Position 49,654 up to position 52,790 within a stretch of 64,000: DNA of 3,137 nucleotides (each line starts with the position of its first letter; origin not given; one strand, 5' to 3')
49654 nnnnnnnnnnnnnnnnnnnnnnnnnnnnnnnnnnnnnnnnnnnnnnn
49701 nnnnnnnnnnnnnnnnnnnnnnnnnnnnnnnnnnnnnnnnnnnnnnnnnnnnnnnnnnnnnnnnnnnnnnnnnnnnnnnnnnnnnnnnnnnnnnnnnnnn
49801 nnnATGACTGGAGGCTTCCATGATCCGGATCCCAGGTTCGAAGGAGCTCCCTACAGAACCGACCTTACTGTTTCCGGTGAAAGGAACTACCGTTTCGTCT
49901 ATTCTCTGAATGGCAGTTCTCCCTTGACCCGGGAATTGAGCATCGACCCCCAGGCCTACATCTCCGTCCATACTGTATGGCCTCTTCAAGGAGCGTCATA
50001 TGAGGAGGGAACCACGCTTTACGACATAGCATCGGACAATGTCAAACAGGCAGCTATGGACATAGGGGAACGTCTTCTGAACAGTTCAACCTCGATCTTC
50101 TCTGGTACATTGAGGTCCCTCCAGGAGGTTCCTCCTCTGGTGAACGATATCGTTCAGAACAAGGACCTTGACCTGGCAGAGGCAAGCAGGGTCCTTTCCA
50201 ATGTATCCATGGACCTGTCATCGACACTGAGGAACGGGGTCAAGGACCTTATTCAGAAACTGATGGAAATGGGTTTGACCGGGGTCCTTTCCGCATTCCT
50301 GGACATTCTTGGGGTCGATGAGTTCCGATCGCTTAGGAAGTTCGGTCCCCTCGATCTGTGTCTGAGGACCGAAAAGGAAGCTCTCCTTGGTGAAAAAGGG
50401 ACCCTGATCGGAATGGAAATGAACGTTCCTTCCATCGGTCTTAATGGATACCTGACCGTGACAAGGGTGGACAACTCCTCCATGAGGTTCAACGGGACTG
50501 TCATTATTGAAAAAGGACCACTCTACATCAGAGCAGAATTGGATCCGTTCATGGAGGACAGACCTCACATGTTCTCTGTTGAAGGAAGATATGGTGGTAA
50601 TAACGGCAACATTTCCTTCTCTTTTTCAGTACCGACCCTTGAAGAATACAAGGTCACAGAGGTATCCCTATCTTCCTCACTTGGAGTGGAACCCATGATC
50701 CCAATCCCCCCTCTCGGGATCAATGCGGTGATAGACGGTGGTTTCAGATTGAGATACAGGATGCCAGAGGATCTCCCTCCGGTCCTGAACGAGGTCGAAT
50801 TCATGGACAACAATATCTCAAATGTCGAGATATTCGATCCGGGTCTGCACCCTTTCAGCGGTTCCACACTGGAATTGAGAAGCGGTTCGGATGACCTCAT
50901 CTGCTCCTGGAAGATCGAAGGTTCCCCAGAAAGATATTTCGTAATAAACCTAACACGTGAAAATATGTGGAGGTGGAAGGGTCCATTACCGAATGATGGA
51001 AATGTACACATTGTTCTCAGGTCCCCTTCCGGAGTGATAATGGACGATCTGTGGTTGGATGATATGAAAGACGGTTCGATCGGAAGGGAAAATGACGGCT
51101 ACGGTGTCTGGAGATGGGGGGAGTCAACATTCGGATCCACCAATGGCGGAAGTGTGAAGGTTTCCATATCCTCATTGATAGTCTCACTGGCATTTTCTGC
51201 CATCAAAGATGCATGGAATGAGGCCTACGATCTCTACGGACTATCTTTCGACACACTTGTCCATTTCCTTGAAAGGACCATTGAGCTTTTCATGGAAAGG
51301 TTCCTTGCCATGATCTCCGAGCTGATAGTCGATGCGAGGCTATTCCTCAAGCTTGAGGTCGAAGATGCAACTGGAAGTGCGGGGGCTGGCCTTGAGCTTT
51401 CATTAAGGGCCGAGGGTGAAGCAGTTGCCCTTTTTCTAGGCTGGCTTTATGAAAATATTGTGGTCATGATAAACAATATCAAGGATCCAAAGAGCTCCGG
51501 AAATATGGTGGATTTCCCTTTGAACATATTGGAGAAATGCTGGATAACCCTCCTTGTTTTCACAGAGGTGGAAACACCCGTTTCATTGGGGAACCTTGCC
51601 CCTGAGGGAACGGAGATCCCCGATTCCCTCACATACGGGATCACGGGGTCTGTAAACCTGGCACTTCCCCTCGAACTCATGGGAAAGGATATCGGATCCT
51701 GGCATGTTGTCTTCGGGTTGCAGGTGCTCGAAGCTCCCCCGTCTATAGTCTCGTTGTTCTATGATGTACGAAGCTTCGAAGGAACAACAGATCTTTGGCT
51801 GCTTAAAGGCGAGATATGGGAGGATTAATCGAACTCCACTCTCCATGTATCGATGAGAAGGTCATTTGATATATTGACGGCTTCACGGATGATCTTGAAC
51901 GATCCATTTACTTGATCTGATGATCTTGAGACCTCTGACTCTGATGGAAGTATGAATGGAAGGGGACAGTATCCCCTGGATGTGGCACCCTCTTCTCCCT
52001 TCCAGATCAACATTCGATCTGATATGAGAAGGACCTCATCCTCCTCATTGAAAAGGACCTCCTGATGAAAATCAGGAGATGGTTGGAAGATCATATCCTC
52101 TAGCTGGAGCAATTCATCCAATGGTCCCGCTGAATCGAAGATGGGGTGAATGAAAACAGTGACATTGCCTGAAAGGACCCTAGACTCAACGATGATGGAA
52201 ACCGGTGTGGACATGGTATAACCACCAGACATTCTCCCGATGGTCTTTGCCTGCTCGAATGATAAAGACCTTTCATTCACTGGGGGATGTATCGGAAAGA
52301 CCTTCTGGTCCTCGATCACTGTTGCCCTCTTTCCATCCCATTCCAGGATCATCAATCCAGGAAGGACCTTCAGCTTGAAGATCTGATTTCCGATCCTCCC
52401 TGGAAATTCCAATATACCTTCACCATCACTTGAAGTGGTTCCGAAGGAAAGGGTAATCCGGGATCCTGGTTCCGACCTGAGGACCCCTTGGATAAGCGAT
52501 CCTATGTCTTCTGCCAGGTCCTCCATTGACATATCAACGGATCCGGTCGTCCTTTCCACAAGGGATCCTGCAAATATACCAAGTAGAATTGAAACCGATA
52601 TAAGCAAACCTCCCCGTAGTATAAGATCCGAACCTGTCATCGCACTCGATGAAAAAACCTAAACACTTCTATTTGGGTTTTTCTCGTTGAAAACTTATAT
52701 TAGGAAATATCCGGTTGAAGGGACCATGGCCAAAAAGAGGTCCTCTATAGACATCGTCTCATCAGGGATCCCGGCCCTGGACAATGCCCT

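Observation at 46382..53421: Candidate undescribed system: four pilin-like or anchor-like proteins, two giant orphan proteins and a KaiC-fold pseudo-ATPase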

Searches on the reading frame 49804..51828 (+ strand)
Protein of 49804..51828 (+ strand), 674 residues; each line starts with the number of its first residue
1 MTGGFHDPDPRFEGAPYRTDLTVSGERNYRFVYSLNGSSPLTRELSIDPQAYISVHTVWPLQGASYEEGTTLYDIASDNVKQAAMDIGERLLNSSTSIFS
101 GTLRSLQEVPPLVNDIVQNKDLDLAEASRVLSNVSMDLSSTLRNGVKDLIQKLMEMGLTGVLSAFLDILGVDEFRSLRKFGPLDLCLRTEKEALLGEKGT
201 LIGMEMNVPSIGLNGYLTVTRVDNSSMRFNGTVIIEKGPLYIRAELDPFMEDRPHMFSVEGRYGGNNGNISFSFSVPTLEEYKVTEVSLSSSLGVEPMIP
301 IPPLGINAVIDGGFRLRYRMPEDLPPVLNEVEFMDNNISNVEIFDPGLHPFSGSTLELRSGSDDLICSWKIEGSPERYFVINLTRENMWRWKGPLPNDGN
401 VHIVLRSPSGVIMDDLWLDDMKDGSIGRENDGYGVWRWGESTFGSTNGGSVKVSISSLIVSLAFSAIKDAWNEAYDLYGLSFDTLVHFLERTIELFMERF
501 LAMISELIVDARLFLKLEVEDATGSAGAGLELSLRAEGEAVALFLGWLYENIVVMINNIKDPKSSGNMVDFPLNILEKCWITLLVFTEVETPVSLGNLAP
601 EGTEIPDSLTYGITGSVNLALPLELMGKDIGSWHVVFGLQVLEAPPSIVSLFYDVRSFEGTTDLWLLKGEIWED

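Call 4: search_protein_families(library=pfam, proteins=[window:49804-51828:+], max_evalue=1)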
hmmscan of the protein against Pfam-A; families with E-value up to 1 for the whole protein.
window:49804-51828:+ (674 aa): 0 families

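Call 8: search_protein_families(library=ncbifam, proteins=[window:49804-51828:+], max_evalue=0.1)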
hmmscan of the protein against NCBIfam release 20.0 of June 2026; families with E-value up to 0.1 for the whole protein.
window:49804-51828:+ (674 aa): 1 family
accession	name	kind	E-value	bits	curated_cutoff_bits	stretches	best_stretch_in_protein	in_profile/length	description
NF002672.0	PRK02395.1-4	subfamily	0.037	12.8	435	1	281-331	85-134/486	hypothetical protein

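Call 114: search_protein_families(library=padloc, proteins=[window:49804-51828:+], max_evalue=0.01)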
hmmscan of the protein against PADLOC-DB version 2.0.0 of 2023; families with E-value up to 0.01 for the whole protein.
window:49804-51828:+ (674 aa): 0 families

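Call 115: search_protein_families(library=phrogs, proteins=[window:49804-51828:+], max_evalue=0.01)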
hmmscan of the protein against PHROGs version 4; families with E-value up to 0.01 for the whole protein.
window:49804-51828:+ (674 aa): 0 families

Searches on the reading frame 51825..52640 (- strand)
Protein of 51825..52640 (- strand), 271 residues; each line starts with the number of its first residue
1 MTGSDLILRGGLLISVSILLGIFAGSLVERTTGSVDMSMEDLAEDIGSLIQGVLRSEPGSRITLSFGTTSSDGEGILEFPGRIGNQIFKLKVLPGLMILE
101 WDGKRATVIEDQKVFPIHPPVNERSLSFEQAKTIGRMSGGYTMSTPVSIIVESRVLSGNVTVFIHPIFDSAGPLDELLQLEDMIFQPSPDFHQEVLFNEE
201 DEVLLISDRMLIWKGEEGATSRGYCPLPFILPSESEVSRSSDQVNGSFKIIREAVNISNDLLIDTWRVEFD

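Call 4: search_protein_families(library=pfam, proteins=[window:51825-52640:-], max_evalue=1)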
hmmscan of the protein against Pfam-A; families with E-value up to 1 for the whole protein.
window:51825-52640:- (271 aa): 0 families

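Call 8: search_protein_families(library=ncbifam, proteins=[window:51825-52640:-], max_evalue=0.1)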
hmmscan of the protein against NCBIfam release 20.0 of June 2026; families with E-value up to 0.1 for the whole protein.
window:51825-52640:- (271 aa): 0 families

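Call 91: search_solved_structures(query=A4, max_evalue=10)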
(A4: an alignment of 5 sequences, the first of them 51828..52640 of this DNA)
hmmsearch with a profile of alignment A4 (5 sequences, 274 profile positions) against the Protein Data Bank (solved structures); distinct sequences matched with E-value up to 10: 2.
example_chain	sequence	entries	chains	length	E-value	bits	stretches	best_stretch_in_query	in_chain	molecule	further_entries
6m5y_A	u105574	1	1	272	0.045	16.3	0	112-158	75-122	Galectin-1,Galectin-1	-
7dq9_A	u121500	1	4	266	0.6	12.6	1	191-237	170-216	Predicted hydrolases or acyltransferases (Alpha/beta hydrolase superfamily)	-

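Call 114: search_protein_families(library=padloc, proteins=[window:51825-52640:-], max_evalue=0.01)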
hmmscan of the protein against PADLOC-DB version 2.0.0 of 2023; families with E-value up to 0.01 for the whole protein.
window:51825-52640:- (271 aa): 0 families

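Call 115: search_protein_families(library=phrogs, proteins=[window:51825-52640:-], max_evalue=0.01)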
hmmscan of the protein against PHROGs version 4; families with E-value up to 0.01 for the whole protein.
window:51825-52640:- (271 aa): 0 families
